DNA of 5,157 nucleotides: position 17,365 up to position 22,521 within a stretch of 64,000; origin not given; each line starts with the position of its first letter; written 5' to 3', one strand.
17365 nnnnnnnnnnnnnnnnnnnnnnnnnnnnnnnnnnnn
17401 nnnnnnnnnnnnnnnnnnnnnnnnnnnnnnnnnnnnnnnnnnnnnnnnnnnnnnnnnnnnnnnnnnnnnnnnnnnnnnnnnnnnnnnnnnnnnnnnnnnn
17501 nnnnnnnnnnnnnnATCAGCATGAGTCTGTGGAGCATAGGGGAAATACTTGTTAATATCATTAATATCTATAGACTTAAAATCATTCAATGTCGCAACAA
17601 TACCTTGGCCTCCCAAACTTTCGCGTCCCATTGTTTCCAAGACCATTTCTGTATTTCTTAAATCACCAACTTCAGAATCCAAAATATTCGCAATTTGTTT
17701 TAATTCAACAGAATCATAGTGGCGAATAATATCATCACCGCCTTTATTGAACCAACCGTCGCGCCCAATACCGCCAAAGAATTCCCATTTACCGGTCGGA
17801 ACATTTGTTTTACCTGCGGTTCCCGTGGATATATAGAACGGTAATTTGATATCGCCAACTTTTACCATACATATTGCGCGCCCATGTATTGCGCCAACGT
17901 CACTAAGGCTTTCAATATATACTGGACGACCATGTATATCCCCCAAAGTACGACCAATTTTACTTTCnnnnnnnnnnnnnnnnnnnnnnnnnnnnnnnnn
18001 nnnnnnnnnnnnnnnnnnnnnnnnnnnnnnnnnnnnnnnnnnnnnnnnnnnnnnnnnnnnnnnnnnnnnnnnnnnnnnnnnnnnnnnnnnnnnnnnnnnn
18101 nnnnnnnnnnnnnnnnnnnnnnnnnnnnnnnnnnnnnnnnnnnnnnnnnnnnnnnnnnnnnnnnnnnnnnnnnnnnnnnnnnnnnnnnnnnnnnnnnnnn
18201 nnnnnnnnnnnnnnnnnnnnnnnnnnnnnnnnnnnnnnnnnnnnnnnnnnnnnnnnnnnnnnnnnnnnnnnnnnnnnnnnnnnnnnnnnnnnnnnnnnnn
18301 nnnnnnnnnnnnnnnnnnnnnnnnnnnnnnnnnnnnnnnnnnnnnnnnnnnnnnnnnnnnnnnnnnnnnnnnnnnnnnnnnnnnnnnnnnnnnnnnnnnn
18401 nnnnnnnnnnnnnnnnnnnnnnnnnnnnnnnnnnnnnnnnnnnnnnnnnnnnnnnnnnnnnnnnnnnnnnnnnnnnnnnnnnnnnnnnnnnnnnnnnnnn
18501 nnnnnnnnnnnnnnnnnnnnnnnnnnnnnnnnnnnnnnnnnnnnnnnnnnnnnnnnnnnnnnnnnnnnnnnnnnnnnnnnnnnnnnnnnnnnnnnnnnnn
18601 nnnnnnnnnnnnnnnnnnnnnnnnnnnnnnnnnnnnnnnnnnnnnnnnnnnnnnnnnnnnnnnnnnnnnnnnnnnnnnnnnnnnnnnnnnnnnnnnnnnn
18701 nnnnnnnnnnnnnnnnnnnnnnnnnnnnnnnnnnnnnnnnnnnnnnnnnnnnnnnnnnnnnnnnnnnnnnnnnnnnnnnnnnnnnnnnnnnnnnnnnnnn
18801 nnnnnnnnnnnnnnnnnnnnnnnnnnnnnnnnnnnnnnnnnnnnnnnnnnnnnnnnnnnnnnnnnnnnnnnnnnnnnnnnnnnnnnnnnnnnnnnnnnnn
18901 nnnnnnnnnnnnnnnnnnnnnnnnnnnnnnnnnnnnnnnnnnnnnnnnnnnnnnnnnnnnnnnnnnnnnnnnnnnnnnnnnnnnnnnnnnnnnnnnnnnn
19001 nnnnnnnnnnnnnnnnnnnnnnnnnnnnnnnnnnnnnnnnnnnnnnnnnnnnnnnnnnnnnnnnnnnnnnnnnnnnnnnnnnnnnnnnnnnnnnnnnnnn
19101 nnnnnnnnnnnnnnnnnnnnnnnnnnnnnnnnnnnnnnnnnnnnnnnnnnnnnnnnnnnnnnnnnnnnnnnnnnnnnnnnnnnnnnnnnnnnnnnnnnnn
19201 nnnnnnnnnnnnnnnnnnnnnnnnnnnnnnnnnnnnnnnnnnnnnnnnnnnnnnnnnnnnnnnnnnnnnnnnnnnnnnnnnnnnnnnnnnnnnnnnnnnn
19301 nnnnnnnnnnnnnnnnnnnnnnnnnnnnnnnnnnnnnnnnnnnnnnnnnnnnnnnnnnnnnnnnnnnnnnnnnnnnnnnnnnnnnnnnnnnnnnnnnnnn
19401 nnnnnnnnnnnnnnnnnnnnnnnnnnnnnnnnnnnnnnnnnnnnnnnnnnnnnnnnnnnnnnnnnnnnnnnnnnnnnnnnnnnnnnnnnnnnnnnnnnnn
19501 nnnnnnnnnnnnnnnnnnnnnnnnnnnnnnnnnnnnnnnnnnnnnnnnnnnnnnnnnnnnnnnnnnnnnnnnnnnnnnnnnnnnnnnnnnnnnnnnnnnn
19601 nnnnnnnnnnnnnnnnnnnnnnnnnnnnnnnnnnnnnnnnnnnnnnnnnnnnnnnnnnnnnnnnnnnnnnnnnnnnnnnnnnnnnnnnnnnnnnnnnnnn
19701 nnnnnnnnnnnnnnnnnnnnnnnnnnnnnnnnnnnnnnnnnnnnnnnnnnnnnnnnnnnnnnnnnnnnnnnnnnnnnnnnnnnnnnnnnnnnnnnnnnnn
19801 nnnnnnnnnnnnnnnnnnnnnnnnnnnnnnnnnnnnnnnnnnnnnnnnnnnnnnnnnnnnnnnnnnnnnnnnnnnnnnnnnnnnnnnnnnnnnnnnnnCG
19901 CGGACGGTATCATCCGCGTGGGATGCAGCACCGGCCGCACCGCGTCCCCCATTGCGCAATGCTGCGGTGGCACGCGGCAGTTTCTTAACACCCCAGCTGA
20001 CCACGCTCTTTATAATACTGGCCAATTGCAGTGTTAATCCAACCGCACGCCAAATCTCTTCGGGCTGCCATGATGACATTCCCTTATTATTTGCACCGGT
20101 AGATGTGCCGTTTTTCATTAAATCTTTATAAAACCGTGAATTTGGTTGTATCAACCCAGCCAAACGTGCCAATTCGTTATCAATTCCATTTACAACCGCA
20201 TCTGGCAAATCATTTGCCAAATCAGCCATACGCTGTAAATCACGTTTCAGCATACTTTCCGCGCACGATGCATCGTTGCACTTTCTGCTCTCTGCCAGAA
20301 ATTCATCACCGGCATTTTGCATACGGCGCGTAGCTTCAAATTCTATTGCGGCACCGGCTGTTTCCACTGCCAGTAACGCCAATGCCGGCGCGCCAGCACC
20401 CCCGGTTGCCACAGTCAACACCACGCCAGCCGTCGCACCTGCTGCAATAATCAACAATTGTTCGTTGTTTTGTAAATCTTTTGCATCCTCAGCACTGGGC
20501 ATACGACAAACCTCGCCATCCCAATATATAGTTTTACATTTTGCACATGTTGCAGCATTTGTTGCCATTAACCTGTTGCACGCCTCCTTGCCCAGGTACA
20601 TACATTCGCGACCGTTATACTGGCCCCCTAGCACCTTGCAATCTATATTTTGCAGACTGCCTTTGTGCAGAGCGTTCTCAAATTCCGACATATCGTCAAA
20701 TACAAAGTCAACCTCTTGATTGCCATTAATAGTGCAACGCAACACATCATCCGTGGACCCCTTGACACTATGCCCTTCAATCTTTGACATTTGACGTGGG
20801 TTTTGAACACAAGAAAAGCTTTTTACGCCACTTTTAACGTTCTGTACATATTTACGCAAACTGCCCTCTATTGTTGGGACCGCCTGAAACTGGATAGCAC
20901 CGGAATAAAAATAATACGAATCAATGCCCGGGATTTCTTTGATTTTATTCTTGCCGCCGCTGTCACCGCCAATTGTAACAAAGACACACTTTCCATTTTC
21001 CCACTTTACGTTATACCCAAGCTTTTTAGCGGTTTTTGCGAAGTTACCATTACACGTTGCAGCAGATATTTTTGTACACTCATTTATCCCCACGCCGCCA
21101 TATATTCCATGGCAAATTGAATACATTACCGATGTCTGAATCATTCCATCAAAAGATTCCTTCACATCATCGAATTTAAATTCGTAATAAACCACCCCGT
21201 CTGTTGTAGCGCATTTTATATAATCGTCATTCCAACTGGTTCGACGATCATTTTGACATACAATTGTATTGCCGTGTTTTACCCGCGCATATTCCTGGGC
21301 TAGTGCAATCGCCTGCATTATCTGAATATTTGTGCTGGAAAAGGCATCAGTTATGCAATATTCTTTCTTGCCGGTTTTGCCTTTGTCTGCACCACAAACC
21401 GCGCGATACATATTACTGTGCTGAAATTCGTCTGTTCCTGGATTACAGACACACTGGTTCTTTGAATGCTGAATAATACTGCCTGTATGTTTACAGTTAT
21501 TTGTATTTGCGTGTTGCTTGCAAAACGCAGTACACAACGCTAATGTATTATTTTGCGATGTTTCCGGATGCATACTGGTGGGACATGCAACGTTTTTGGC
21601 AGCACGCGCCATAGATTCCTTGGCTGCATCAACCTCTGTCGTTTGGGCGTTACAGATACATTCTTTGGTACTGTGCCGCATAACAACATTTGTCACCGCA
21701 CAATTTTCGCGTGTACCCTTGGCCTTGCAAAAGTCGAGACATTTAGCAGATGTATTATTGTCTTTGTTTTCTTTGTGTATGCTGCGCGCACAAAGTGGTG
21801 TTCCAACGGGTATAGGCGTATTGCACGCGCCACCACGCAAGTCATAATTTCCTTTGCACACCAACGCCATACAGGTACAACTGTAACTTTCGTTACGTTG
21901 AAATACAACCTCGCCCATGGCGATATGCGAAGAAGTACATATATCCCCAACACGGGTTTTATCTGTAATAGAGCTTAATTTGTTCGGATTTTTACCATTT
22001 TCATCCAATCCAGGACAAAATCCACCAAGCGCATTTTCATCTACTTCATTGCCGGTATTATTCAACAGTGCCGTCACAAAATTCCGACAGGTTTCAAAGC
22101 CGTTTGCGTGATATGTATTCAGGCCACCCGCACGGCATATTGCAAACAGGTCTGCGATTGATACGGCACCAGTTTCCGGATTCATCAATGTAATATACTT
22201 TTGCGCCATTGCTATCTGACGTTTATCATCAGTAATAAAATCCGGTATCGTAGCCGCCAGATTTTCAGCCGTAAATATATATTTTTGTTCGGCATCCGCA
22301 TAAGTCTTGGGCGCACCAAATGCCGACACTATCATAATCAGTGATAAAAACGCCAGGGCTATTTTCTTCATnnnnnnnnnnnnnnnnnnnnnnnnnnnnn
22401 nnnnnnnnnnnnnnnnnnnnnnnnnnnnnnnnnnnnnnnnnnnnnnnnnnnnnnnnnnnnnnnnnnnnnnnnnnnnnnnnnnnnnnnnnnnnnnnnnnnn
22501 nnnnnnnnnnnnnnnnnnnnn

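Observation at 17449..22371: Giant secreted protein with about 20 KAEEAR repeats and a tandemly duplicated, unrecognised ~280-aa C-terminal domain carrying invariant His and Cys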

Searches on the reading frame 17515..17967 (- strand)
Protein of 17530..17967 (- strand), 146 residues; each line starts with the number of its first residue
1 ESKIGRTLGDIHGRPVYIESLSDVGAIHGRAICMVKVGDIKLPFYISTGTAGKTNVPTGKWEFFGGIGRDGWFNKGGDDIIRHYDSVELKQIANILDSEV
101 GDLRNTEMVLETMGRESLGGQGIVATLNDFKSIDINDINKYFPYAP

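Call 34: search_dna_similar(query=window:17530-17967:-, collection=plasmids, mode=protein, max_evalue=0.001, max_rows=30)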
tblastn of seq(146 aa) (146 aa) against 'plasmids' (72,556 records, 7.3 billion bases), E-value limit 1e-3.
No match.

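Call 47: search_protein_families(library=pfam, alignment_id=A3, max_evalue=1)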
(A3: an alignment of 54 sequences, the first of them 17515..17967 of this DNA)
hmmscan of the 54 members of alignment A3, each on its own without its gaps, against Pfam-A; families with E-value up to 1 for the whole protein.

A. member 1, window:17515-17967:- (151 aa): 0 families

B. families by the number of members that match (of 54 scanned): 13 families
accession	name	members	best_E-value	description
PF19910.5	DUF6383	1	0.00086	Domain of unknown function (DUF6383)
PF24162.1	RUS6_N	1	0.0065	Protein root UVB sensitive 6, N-terminal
PF01326.24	PPDK_N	1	0.028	Pyruvate phosphate dikinase, AMP/ATP-binding domain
PF20694.2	TRADD-like_N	1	0.058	TRADD-like N-terminal domain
PF17545.7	DUF5461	1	0.059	Family of unknown function (DUF5461)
PF13650.11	Asp_protease_2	1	0.092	Aspartyl protease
PF15943.11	YdaS_toxin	1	0.093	Bacterial toxin YdaS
PF03734.19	YkuD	1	0.11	L,D-transpeptidase catalytic domain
PF02938.19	GAD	1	0.14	GAD domain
PF13975.11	gag-asp_proteas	1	0.15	gag-polyprotein putative aspartyl protease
PF22810.2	LPMO_AA14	1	0.18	Lytic polysaccharide monooxygenase AA14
PF13656.11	RNA_pol_L_2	1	0.23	RNA polymerase Rpb3/Rpb11 dimerisation domain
PF24404.1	nSTAND_NTPase7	1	0.24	Novel STAND NTPase 7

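Call 50: predict_structure(alignment_id=A3)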
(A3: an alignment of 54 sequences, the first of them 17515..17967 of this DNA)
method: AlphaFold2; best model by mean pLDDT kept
length: 151 residues; sequences in the alignment: 54
mean_pLDDT: 93.6   pTM: 0.88
mean pLDDT of the five models: 93.6, 91.9, 82.9, 80.8, 80.0
residues with pLDDT >= 90: 132; 70-90: 12; 50-70: 6; < 50: 1
segments of 3 or more residues with pLDDT < 50: none
pLDDT, mean of each block of 10 residues (from residue 1): 97 98 97 97 97 92 94 88 94 98 97 96 96 96 71 39
secondary structure, 60 per line:
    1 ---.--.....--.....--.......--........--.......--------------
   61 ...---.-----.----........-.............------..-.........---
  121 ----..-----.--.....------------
elements in order: E7-11 E14-18 E24-27 E30-37 E40-46 E61-63 H78-85 H87-99 H109-117 H135-139

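Call 58: search_protein_families(library=phrogs, alignment_id=A3, max_evalue=0.01)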
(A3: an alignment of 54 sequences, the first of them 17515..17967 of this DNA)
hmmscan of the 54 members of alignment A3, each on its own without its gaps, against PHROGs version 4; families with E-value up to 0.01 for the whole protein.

A. member 1, window:17515-17967:- (151 aa): 0 families

B. families by the number of members that match (of 54 scanned): 1 family
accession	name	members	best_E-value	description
phrog_32390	-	41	3.4e-08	-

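Call 59: search_protein_families(library=ncbifam, alignment_id=A3, max_evalue=0.1)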
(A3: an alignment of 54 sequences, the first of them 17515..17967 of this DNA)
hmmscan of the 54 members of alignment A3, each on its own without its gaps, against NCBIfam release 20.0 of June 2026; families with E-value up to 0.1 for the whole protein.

A. member 1, window:17515-17967:- (151 aa): 0 families

B. families by the number of members that match (of 54 scanned): 2 families
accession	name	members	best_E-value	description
NF009887.0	PRK13346.1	1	0.011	superantigen-like protein SSL7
NF053804.1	Tli1a_fam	1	0.096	Tli1a family immunity protein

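Call 74: search_solved_structures(query=A3, max_evalue=10)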
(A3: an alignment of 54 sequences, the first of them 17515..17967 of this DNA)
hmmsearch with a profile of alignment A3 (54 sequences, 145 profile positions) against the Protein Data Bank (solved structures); distinct sequences matched with E-value up to 10: 3.
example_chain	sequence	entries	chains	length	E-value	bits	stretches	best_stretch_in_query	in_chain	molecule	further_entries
9f91_I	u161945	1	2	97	0.29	14.3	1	8-52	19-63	Designed single epitope Respiratory Syncytial Virus immunogen in complex with RSV90 fab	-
8a3k_UNK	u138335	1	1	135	0.66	13.1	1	76-138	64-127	sc-apCC-4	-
4aj5_A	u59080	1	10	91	0.78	12.9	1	84-137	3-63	SPINDLE AND KINETOCHORE-ASSOCIATED PROTEIN 1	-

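Call 94: find_related_loci(query=A3, collection=viral_contigs, flank=4000)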
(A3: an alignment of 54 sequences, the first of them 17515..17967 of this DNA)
Query A3 (151 aa) in viral_contigs; peptide patterns used: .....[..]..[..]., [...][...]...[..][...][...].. (x = any residue, [..] = any of these).
237 stretches matched a pattern; 213 encode a relative of the query (tblastn E <= 1e-3); the best 80 are kept; 80 distinct loci.
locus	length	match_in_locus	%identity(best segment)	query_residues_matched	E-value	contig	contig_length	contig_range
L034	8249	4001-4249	47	27-108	6e-23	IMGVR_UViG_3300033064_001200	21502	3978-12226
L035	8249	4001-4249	47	27-108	1e-22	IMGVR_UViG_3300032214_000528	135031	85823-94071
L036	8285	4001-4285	44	19-112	2e-22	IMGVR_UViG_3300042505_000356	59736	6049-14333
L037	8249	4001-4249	48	27-108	3e-22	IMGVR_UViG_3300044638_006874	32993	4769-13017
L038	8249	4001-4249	49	27-108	4e-22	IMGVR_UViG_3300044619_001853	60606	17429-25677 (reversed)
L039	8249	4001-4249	49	27-108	4e-22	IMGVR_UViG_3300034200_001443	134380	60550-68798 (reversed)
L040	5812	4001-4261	45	22-107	4e-22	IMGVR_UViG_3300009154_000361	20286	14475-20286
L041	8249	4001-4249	48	27-108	3e-22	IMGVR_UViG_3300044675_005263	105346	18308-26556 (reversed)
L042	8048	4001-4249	49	27-108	4e-22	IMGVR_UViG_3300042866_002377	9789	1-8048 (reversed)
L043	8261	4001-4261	45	22-107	4e-22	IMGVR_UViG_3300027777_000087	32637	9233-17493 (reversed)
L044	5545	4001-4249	47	27-108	7e-22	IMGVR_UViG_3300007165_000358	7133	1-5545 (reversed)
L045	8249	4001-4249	47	27-108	7e-22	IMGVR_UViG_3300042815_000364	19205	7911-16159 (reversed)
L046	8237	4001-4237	49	28-105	2e-21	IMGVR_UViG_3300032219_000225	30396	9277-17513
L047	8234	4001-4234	50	29-105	2e-21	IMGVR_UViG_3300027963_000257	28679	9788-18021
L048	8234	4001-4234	50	29-105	2e-21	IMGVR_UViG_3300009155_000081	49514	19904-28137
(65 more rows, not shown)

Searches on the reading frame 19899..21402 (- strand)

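Call 80: find_homologous_proteins(query=window:19899-21402:-, max_evalue=0.001)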
Query window:19899-21402:- (501 aa): 1 proteins with E <= 0.001 among 8000 candidates.
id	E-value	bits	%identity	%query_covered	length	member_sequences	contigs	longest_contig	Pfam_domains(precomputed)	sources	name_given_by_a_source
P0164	7.6e-54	201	32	92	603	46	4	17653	-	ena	-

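Call 84: find_homologous_proteins(query=A4, max_evalue=0.001)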
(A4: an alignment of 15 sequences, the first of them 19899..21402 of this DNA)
Query A4 (15 sequences) (501 aa, profile of the alignment): 9 proteins with E <= 0.001 among 8000 candidates.
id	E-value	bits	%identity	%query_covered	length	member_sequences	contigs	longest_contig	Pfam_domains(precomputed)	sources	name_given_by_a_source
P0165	1.3e-156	541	59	100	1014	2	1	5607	-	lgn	-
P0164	3.6e-149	516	32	92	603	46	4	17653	-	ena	-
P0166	7.4e-145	502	43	100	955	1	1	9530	-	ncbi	-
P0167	1.2e-129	452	36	96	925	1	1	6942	-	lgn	-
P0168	9.3e-124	432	35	100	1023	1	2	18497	-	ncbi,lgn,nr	ncbi:MAG: hypothetical protein MJ187_03640 [Alphaproteobacteria bacterium]|nr:hypothetical protein [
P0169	1.8e-123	431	33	84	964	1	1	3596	-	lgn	-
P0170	9.3e-116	406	35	100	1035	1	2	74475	-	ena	-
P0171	6.2e-114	400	33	92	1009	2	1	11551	-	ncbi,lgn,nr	ncbi:MAG: hypothetical protein LBD50_04020 [Rickettsiales bacterium]|nr:hypothetical protein [Ricket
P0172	4.1e-54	203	29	49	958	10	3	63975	-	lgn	-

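Call 86: search_protein_families(library=pfam, proteins=[P0165, P0168, P0170, P0171, P0172], max_evalue=0.05)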
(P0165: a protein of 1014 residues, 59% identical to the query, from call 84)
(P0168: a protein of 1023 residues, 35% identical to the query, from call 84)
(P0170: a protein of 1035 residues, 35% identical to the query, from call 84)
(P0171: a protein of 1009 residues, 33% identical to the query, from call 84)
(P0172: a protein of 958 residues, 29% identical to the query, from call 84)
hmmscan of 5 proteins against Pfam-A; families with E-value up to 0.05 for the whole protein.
P0165 (1014 aa): 1 family
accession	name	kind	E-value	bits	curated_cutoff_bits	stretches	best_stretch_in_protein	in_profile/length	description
PF00226.36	DnaJ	-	0.0039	17.7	27.8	1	782-821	22-57/63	DnaJ domain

P0168 (1023 aa): 2 families
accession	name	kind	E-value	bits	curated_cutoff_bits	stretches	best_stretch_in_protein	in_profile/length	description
PF10263.15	SprT-like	-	0.027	14.8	25.6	0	884-948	6-73/108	SprT-like family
PF00675.25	Peptidase_M16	-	0.043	14.2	22.3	0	706-764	36-92/149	Insulinase (Peptidase family M16)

P0170 (1035 aa): 0 families

P0171 (1009 aa): 1 family
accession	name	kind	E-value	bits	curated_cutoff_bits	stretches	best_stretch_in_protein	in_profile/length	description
PF21488.3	YqbF_HeH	-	0.016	15.2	27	0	698-712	14-28/39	YqbF, HeH motif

P0172 (958 aa): 0 families

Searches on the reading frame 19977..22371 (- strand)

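Call 75: search_solved_structures(query=window:19977-22371:-, max_evalue=1)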
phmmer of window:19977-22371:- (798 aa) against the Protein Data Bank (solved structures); distinct sequences matched with E-value up to 1: 0.
